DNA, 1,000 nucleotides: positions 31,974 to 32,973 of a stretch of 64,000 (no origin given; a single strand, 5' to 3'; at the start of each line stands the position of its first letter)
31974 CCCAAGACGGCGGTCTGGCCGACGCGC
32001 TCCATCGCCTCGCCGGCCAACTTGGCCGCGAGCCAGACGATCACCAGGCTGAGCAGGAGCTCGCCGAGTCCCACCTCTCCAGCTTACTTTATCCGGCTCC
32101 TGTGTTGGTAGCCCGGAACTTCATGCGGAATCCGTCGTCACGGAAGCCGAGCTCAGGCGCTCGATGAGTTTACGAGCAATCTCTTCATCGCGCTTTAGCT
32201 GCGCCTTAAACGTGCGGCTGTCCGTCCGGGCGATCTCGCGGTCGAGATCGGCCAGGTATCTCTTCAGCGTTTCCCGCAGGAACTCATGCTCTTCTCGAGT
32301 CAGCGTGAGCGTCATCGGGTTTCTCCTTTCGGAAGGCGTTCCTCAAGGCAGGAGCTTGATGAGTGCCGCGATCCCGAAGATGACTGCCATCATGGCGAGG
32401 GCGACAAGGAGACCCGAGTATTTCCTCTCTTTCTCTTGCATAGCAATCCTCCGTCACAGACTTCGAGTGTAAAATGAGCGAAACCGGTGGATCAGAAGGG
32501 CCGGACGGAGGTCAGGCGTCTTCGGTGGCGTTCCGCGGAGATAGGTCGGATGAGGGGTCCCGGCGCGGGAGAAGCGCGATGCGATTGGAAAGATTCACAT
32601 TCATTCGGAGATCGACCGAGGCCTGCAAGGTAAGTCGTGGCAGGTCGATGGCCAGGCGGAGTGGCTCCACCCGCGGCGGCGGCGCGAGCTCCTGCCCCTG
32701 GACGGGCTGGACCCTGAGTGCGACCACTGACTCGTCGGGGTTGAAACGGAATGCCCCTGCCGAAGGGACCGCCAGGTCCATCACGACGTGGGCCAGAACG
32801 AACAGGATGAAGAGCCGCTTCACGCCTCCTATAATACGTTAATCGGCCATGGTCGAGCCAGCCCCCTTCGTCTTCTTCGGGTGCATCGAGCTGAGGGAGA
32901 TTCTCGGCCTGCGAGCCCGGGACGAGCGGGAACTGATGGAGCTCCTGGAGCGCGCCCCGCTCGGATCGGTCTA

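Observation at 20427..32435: Three copies of a micro-ORF, DUF465 gene and KefB-like antiporter module, two of them degraded and flanking the IS region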

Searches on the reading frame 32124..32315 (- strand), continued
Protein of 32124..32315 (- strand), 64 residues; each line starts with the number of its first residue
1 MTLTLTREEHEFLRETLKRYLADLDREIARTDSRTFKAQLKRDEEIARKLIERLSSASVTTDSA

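Call 50: find_related_loci(query=A6, collection=metagenome_contigs, flank=3000)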
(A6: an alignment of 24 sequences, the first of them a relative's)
Query A6 (58 aa) in metagenome_contigs; peptide patterns used: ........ (x = any residue, [..] = any of these).
431 stretches matched a pattern; 374 encode a relative of the query (tblastn E <= 1e-3); the best 80 are kept; 80 distinct loci.
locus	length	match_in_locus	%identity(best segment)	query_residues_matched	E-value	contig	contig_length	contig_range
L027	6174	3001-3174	100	1-58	2e-35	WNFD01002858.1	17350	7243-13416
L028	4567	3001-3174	98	1-58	6e-34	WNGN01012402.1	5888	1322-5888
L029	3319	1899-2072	97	1-58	6e-33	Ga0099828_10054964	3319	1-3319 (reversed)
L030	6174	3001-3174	95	1-58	8e-33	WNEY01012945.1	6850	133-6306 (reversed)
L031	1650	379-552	90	1-58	2e-30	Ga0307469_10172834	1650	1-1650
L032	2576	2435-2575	94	1-47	2e-25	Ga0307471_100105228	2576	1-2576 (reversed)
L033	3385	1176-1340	78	1-55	6e-24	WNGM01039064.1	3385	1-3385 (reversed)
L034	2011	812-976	78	1-55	7e-24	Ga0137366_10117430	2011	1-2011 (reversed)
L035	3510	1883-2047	78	1-55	6e-24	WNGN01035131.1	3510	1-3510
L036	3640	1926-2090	80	1-55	8e-24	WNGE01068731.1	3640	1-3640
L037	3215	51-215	80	1-55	1e-23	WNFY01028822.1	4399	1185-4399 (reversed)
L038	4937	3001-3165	78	1-55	3e-23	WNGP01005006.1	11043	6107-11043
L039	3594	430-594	76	1-55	2e-23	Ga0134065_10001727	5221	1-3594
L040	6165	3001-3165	78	1-55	4e-23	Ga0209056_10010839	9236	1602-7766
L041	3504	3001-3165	78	1-55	4e-23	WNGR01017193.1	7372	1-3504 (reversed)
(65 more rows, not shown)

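Call 61: predict_structure(alignment_id=A3)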
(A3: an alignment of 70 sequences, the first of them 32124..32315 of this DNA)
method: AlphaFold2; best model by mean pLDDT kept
length: 64 residues; sequences in the alignment: 70
mean_pLDDT: 87.9   pTM: 0.69
mean pLDDT of the five models: 87.9, 85.8, 84.9, 84.8, 80.6
residues with pLDDT >= 90: 45; 70-90: 11; 50-70: 5; < 50: 3
segments of 3 or more residues with pLDDT < 50: 62-64
pLDDT, mean of each block of 10 residues (from residue 1): 82 95 97 96 97 78 45
secondary structure, 60 per line:
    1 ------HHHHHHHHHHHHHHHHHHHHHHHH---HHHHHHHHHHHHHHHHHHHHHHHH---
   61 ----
elements in order: H7-30 H34-57
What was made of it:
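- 32121..32315 (-): Copy C intact 64-aa two-helix hairpin gene (un-modelled family, motif L-[SA]-D-L-[RD]-x-E-I-A-x-T-D). AlphaFold2 pLDDT 87.9, helices 7-30 and 34-57 (call 61).
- Hairpin model (call 61).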

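Call 64: fold_search(model_id=the predicted structure, library=pdb)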
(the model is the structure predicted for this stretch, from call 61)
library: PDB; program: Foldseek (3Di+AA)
matches with E <= 10: 377; with E <= 0.001: 0
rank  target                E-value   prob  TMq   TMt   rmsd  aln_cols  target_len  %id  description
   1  8iue_4                2.9e-01  0.92  0.57  0.10  11.0        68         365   18  RNA polymerase III pre-initiation complex melting complex 1 (released 2023-05-24)
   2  7zx8_c                4.3e-01  0.85  0.57  0.12  11.0        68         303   18  Structure of SNAPc containing Pol II pre-initiation complex bound to U1 snRNA promoter (OC) (released 2022-12-07)
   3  7zwc_c                5.6e-01  0.82  0.55  0.12  11.2        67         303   18  Structure of SNAPc:TBP-TFIIA-TFIIB sub-complex bound to U5 snRNA promoter (released 2022-11-30)
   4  7y6b_A                8.3e-01  0.97  0.68  0.61   1.2        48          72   17  Crystal structure of the EscE/EsaH complex (released 2022-07-20)
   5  9fso_W                8.3e-01  0.72  0.55  0.15  11.0        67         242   18  Human RNA Polymerase III Class III Open Pre-initiation Complex 1 (OC1) (released 2025-01-15)
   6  4dyu_D                1.1e+00  0.89  0.72  0.31   5.3        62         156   13  The crystal structure of DNA starvation/stationary phase protection protein Dps from Yersinia pestis KIM 10 (released 2012-03-14)
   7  5l8g_E                1.2e+00  0.87  0.69  0.49   5.7        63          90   10  Crystal structure of Rhodospirillum rubrum Rru_A0973 mutant H65A (released 2016-08-31)
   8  2uwj_E                1.3e+00  0.90  0.75  0.69   2.8        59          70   24  Structure of the heterotrimeric complex which regulates type III secretion needle formation (released 2007-05-15)
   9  7y6b_D                1.4e+00  0.85  0.70  0.63   3.2        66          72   15  Crystal structure of the EscE/EsaH complex (released 2022-07-20)
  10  7y6c_A                1.5e+00  0.85  0.70  0.64   3.2        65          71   17  Crystal structure of the EscE/EsaG/EsaH complex (released 2022-07-20)
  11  7vzg_D                1.6e+00  0.93  0.79  0.84   1.0        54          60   15  Structure of the Acidobacteria homodimeric reaction center bound with cytochrome c (the larger form) (released 2023-02-22)
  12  3un9_A                1.6e+00  0.92  0.68  0.15   1.1        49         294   31  Crystal structure of an immune receptor (released 2012-03-28)
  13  3mq1_E                1.6e+00  0.89  0.75  0.49   1.3        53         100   19  Crystal Structure of Dust Mite Allergen Der p 5 (released 2010-06-02)
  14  1tmx_A                1.6e+00  0.25  0.42  0.12   6.5        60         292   17  Crystal structure of hydroxyquinol 1,2-dioxygenase from Nocardioides Simplex 3E (released 2005-03-22)
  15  5j0k_A                1.7e+00  0.90  0.71  0.62   1.3        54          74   26  De novo design of protein homo-oligomers with modular hydrogen bond network-mediated specificity (released 2016-05-25)
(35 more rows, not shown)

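Call 92: search_protein_families(library=pfam, proteins=[P0143, P0043, P0010, P0029, P0072, P0091], max_evalue=0.01)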
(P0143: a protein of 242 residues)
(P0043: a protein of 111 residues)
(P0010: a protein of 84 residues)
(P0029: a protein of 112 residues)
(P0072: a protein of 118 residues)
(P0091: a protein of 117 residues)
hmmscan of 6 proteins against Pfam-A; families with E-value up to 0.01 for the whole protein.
P0143 (242 aa): 0 families

P0043 (111 aa): 0 families

P0010 (84 aa): 0 families

P0029 (112 aa): 0 families

P0072 (118 aa): 0 families

P0091 (117 aa): 0 families
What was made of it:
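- Tried and rejected: Pfam on longer or fused family members, for Rosetta-stone hints: none (call 92).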

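Call 93: search_protein_families(library=ncbifam, alignment_id=A3, max_evalue=0.01)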
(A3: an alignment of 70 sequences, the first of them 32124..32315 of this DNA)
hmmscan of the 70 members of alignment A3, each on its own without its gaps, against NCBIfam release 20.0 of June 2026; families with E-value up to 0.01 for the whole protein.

A. member 1, window:32124-32315:- (64 aa): 0 families

B. families by the number of members that match (of 70 scanned): 5 families
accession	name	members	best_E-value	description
NF041299.1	RiPP_near_DynW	1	0.00088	DynW-associated RiPP peptide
NF033921.0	por_somb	1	0.0017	iron uptake porin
NF006283.1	PRK08455.1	1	0.003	flagellar basal body-associated protein FliL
NF004698.0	PRK06034.1-4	1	0.005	hypothetical protein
NF047362.1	CT392_fam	1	0.008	CT392 family protein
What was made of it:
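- Tried and rejected: Other models of the hairpin family: NCBIfam none (call 93).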

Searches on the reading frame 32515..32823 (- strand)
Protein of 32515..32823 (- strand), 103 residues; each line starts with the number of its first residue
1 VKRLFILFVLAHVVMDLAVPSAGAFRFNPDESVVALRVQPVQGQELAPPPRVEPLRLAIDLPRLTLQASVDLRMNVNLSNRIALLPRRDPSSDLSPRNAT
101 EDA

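Call 60: search_protein_families(library=pfam, proteins=[window:32515-32823:-], max_evalue=0.01)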
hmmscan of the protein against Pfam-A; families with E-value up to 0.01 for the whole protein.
window:32515-32823:- (103 aa): 0 families
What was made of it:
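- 32512..32823 (-): Conserved upstream 103-aa gene with a hydrophobic N-terminus. Probable first gene of the unit. No Pfam hit (call 60).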
